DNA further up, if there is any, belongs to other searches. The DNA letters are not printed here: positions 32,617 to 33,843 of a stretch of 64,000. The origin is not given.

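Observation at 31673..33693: GnnA/GnnB-like oxidoreductase and aminotransferase in the lipid A operon predict a GlcN3N (2,3-diamino) lipid A backbone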

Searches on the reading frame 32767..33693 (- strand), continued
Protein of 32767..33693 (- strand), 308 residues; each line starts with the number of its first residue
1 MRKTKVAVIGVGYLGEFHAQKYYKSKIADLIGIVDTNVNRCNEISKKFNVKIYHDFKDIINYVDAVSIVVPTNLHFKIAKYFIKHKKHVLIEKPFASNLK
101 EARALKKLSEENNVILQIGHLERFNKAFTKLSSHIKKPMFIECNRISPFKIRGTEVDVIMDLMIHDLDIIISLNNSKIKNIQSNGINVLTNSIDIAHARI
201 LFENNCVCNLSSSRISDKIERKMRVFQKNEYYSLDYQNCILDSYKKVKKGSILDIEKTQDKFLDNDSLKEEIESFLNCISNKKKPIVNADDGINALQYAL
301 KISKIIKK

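Call 43: search_solved_structures(query=window:32767-33693:-, max_evalue=10, show_alignments=0)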
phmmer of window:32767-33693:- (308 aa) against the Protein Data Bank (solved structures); distinct sequences matched with E-value up to 10: 96 (the best 60 are shown).
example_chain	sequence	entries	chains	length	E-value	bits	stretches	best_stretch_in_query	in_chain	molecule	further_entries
7bvj_A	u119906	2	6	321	5.6e-56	193.3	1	5-302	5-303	Oxidoreductase, NAD-binding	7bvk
3ezy_A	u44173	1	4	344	2.8e-17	66.3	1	5-299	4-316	Dehydrogenase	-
3cea_A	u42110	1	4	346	1.5e-12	50.8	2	4-170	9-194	Myo-inositol 2-dehydrogenase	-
9m37_A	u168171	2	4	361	3.4e-12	49.6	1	5-211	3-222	P581a DgpA2 and isoorientin complex structure | Gfo/Idh/MocA family protein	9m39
4mkx_A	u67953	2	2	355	1.1e-11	48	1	3-187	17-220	Inositol dehydrogenase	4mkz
4n54_A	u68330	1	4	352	1.2e-11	47.8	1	4-188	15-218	Inositol dehydrogenase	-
3uuw_A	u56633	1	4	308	3.3e-11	46.4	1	1-303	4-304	Putative oxidoreductase with NAD(P)-binding Rossmann-fold domain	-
9azo_A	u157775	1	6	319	4.5e-11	45.9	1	4-135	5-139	PmdC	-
3ec7_A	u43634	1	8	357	1.1e-10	44.6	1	5-181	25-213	Putative Dehydrogenase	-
3gfg_A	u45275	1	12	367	2.2e-10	43.6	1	7-138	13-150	Uncharacterized oxidoreductase yvaA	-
3gdo_A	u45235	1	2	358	4.2e-10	42.7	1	5-138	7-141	Uncharacterized oxidoreductase yvaA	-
3mz0_A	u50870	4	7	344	6.8e-10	42.1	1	5-182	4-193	Inositol 2-dehydrogenase/D-chiro-inositol 3-dehydrogenase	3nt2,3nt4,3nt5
3kux_A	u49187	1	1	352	2.9e-09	40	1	3-133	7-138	Putative oxidoreductase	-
4l9r_A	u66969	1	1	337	4.3e-09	39.4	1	5-182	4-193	Inositol 2-dehydrogenase/D-chiro-inositol 3-dehydrogenase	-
4l8v_A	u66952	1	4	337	4.3e-09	39.4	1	5-182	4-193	Inositol 2-dehydrogenase/D-chiro-inositol 3-dehydrogenase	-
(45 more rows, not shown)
